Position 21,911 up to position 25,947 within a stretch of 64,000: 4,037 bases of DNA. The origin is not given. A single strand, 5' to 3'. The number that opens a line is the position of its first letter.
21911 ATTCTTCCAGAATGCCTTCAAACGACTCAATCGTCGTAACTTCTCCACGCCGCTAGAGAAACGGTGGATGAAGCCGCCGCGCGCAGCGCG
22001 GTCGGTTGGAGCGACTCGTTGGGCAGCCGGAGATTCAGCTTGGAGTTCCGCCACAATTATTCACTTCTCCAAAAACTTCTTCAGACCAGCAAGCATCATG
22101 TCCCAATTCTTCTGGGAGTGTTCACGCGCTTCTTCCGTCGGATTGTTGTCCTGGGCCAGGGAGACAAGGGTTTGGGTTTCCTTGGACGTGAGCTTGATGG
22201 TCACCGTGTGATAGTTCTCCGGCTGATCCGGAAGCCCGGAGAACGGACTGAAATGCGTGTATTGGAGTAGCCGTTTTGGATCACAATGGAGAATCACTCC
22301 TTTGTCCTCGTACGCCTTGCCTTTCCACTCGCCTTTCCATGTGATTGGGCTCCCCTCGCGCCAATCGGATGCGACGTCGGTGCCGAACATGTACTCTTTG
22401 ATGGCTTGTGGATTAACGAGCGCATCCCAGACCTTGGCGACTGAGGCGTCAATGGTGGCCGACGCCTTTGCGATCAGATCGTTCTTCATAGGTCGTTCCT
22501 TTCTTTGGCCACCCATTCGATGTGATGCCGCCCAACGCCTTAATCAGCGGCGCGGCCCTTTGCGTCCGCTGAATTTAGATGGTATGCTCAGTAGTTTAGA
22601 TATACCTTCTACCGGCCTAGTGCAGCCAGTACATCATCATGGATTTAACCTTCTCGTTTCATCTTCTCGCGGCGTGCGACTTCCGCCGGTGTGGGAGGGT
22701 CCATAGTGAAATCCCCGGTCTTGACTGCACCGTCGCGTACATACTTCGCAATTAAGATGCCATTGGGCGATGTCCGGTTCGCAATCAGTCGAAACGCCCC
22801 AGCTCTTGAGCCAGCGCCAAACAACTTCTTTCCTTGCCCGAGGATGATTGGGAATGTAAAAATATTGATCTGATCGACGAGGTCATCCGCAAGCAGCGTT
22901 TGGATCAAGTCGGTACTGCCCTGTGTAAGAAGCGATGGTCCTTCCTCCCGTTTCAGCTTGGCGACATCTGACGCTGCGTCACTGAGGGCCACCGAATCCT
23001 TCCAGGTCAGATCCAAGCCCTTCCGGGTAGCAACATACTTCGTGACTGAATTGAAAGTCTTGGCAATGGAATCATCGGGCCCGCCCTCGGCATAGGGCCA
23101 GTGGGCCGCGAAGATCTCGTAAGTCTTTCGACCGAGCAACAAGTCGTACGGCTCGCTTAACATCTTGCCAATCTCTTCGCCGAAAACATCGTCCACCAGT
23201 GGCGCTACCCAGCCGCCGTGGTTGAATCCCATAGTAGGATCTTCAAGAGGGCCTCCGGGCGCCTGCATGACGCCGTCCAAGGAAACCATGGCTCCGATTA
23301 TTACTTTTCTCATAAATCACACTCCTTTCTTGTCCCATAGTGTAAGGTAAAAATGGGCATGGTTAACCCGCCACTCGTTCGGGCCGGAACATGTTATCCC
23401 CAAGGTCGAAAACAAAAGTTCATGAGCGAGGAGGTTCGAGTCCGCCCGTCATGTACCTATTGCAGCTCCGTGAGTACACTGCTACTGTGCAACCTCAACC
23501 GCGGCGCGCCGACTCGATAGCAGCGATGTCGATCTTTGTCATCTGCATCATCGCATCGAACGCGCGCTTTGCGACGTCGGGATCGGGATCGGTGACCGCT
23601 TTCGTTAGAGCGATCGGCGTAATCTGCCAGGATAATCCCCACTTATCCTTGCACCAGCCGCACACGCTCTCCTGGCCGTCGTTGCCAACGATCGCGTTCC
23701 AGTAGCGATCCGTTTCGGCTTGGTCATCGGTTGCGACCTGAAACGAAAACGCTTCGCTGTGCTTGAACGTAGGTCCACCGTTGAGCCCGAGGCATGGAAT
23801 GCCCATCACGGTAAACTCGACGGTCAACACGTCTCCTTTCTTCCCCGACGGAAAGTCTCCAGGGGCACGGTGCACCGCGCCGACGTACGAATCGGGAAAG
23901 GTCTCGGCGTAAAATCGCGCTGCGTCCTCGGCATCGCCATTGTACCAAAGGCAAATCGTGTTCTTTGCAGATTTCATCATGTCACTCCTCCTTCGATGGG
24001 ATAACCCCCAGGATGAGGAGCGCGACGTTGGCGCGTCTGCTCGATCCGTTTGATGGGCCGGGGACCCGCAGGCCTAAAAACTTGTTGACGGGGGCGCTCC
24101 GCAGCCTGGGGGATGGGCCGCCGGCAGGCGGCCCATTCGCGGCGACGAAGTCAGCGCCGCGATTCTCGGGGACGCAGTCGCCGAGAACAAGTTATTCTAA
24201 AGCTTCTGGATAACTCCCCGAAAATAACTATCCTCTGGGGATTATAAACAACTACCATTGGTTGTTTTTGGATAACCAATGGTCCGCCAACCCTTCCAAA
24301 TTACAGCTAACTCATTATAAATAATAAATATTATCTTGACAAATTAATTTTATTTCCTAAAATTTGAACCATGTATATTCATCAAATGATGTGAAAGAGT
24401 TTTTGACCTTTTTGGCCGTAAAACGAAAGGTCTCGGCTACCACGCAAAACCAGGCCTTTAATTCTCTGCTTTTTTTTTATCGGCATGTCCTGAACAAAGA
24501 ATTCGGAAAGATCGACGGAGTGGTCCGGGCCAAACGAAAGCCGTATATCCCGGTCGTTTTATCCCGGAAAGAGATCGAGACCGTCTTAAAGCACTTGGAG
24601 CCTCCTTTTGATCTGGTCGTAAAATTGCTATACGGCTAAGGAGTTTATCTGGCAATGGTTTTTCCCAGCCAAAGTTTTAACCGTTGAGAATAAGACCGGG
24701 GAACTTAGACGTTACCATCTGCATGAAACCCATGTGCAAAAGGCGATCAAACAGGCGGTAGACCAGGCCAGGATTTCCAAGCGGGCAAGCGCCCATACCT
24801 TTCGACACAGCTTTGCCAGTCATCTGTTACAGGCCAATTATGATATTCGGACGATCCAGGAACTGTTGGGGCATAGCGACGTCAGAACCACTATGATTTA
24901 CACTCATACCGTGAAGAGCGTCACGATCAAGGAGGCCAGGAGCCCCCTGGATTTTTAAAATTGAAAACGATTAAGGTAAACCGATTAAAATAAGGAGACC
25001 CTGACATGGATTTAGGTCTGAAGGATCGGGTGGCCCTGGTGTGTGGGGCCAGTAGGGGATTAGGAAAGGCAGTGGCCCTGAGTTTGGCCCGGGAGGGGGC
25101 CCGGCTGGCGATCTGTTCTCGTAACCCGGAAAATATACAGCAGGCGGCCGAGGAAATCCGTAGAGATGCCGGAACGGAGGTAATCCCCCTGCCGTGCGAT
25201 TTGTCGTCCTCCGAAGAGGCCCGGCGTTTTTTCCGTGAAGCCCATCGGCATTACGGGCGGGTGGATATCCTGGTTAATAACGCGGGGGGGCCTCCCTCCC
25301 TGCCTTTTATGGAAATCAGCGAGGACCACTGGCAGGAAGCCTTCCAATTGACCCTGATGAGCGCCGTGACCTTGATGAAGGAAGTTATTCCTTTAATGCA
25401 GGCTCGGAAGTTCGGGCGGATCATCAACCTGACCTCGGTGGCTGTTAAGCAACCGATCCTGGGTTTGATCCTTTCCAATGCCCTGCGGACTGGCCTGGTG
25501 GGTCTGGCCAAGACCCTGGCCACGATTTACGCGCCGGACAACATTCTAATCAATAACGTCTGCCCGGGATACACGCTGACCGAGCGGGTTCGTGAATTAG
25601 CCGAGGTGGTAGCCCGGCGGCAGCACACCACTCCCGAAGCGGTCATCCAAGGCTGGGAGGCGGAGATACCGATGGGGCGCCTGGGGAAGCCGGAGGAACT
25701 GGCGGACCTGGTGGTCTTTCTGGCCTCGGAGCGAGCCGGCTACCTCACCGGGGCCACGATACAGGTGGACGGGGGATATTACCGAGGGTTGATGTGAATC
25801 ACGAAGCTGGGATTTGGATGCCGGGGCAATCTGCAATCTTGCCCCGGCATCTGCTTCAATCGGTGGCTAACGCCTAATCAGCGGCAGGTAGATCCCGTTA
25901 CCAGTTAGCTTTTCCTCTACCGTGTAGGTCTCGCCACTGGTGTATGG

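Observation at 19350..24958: Probable integron cassette array next to a degraded intI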

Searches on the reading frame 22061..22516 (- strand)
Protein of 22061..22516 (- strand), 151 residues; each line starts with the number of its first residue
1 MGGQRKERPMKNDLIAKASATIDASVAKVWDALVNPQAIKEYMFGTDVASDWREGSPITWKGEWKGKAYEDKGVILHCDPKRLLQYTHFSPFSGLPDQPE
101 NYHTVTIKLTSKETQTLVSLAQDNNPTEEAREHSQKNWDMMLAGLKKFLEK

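Call 6: search_protein_families(library=pfam, proteins=[window:22061-22516:-], max_evalue=0.01)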
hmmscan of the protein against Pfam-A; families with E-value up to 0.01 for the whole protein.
window:22061-22516:- (151 aa): 2 families
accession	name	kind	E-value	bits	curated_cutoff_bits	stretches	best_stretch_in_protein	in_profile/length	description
PF08327.17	AHSA1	-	9e-22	78.1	22.1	1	23-150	1-125/125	Activator of Hsp90 ATPase homolog 1-like protein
PF10604.15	Polyketide_cyc2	-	0.00014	22.6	27.4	1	17-120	5-104/142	Polyketide cyclase / dehydrase and lipid transport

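Call 10: search_protein_families(library=ncbifam, proteins=[window:22061-22516:-], max_evalue=0.01)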
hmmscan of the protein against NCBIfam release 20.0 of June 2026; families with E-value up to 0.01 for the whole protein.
window:22061-22516:- (151 aa): 0 families

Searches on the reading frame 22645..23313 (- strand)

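Call 6: search_protein_families(library=pfam, proteins=[window:22645-23313:-], max_evalue=0.01)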
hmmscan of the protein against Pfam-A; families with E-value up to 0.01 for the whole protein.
window:22645-23313:- (222 aa): 1 family
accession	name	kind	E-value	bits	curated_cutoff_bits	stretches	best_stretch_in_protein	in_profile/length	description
PF01872.23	RibD_C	-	1.2e-18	68.1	24.1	1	2-186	1-195/197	RibD C-terminal domain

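Call 10: search_protein_families(library=ncbifam, proteins=[window:22645-23313:-], max_evalue=0.01)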
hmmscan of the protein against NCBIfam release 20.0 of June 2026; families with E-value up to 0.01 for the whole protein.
window:22645-23313:- (222 aa): 2 families
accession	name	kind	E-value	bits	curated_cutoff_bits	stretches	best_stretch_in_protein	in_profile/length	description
TIGR01508.1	rib_reduct_arch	equivalog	0.0003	20.1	186.45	1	119-159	131-171/210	2,5-diamino-6-(ribosylamino)-4(3H)-pyrimidinone 5'-phosphate reductase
NF010664.0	PRK14059.1-2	equivalog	0.0017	18.1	226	1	113-194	173-256/257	pyrimidine reductase family protein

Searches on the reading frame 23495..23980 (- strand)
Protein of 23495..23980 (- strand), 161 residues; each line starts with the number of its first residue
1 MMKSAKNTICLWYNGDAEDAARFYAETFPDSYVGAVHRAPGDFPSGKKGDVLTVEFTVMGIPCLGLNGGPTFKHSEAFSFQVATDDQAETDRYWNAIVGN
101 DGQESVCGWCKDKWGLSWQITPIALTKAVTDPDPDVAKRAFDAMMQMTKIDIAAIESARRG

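Call 6: search_protein_families(library=pfam, proteins=[window:23495-23980:-], max_evalue=0.01)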
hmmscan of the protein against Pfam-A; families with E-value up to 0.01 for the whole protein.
window:23495-23980:- (161 aa): 1 family
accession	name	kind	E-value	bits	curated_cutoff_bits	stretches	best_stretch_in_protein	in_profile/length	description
PF06983.19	3-dmu-9_3-mt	-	8.3e-49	165.4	24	1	6-121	2-116/116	3-demethylubiquinone-9 3-methyltransferase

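Call 10: search_protein_families(library=ncbifam, proteins=[window:23495-23980:-], max_evalue=0.01)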
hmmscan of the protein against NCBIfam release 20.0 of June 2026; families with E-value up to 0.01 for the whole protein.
window:23495-23980:- (161 aa): 0 families

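Call 11: find_encoding_contigs(protein=window:23495-23980:-, flank=10000, max_places=10)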
Protein window:23495-23980:- (161 aa): 1 contig read that carries it; 1 place shown.
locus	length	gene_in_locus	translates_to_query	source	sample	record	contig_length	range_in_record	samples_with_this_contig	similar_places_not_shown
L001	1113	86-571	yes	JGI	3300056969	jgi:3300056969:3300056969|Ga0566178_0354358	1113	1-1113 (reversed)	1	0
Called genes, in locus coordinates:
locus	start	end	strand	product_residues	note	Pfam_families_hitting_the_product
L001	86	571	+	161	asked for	PF06983:3-dmu-9_3-mt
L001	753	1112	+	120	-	?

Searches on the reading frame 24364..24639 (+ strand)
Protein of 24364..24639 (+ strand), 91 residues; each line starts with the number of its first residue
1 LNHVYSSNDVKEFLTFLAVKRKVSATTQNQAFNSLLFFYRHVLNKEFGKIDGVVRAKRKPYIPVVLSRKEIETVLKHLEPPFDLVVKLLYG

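Call 6: search_protein_families(library=pfam, proteins=[window:24364-24639:+], max_evalue=0.01)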
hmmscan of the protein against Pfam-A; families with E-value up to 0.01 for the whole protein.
window:24364-24639:+ (91 aa): 1 family
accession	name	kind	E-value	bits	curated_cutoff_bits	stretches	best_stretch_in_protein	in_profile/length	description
PF13495.12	Phage_int_SAM_4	-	3.8e-13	50.1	27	1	6-47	42-83/85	Phage integrase, N-terminal SAM-like domain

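Call 10: search_protein_families(library=ncbifam, proteins=[window:24364-24639:+], max_evalue=0.01)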
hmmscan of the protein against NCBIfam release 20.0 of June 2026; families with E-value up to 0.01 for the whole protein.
window:24364-24639:+ (91 aa): 6 families
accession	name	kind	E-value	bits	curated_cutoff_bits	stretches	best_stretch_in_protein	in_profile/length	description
TIGR02249.1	integrase_gron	subfamily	3.4e-26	92.3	265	1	6-91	42-127/315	integron integrase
NF011946.0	PRK15417.1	equivalog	1.8e-14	53.7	435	1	6-91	57-142/337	integron integrase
NF040815.2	recomb_XerA_Arch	equivalog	2.4e-06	27.3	220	1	5-90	38-122/263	site-specific tyrosine recombinase/integron integrase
TIGR02225.1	recomb_XerD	equivalog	0.00019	20.9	329.6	1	7-78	43-116/290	site-specific tyrosine recombinase XerD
NF001399.0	PRK00283.1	subfamily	0.00067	19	279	1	6-78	52-126/300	tyrosine recombinase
TIGR02224.1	recomb_XerC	equivalog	0.0043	16.5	335.15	1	6-79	45-120/295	tyrosine recombinase XerC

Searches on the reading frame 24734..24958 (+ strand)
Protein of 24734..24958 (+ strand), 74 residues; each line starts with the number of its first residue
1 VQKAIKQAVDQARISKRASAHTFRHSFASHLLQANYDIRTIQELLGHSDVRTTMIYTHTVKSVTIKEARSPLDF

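Call 6: search_protein_families(library=pfam, proteins=[window:24734-24958:+], max_evalue=0.01)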
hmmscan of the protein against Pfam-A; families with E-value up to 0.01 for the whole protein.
window:24734-24958:+ (74 aa): 1 family
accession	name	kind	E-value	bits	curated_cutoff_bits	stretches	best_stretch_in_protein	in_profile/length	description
PF00589.27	Phage_integrase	-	4.3e-19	69.4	27.1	1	2-59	111-168/172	Phage integrase family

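Call 10: search_protein_families(library=ncbifam, proteins=[window:24734-24958:+], max_evalue=0.01)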
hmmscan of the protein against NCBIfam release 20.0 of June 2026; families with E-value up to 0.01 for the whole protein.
window:24734-24958:+ (74 aa): 12 families
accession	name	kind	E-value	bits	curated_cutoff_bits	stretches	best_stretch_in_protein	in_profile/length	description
TIGR02249.1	integrase_gron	subfamily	2.2e-29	102.8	265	1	1-73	242-313/315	integron integrase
NF011946.0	PRK15417.1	equivalog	1.3e-24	87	435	1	1-73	257-328/337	integron integrase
TIGR02225.1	recomb_XerD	equivalog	1.9e-22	80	329.6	1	3-62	218-277/290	site-specific tyrosine recombinase XerD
TIGR02224.1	recomb_XerC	equivalog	3e-22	79.4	335.15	1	2-59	220-277/295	tyrosine recombinase XerC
NF001399.0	PRK00283.1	subfamily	2.7e-21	76.1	279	1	3-61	226-285/300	tyrosine recombinase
NF040815.2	recomb_XerA_Arch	equivalog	3.1e-20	72.9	220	1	2-62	197-257/263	site-specific tyrosine recombinase/integron integrase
NF002331.0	PRK01287.1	subfamily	7.6e-14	51.4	371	1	6-59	258-312/365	site-specific tyrosine recombinase XerC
NF003462.0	PRK05084.1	equivalog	4.6e-11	42.1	267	1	13-62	298-347/360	tyrosine recombinase XerS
NF007370.0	PRK09870.1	subfamily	9.7e-07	28.6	221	1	4-58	124-178/200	tyrosine-type DNA invertase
NF007371.0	PRK09871.1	subfamily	7e-06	25.7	222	1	3-59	118-174/198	tyrosine-type DNA invertase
NF041502.1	integrase_1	equivalog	0.00016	20.5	350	1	19-62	320-363/484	site-specific integrase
NF040693.1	recomb_GmtY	equivalog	0.0002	20.8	340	1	19-59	392-432/441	gamma-mobile-trio recombinase GmtY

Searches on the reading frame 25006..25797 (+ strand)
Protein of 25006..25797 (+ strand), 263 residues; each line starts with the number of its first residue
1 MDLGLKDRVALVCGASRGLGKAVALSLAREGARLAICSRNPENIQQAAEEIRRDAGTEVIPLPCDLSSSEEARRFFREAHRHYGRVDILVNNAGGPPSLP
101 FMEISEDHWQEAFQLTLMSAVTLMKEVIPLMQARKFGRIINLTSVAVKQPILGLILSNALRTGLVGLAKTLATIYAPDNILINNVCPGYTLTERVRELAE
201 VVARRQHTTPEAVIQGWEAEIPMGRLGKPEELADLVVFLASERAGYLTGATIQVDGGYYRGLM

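Call 29: find_encoding_contigs(protein=window:25006-25797:+, flank=10000, max_places=10)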
Protein window:25006-25797:+ (263 aa): no gene with exactly this product is on record in the collection.
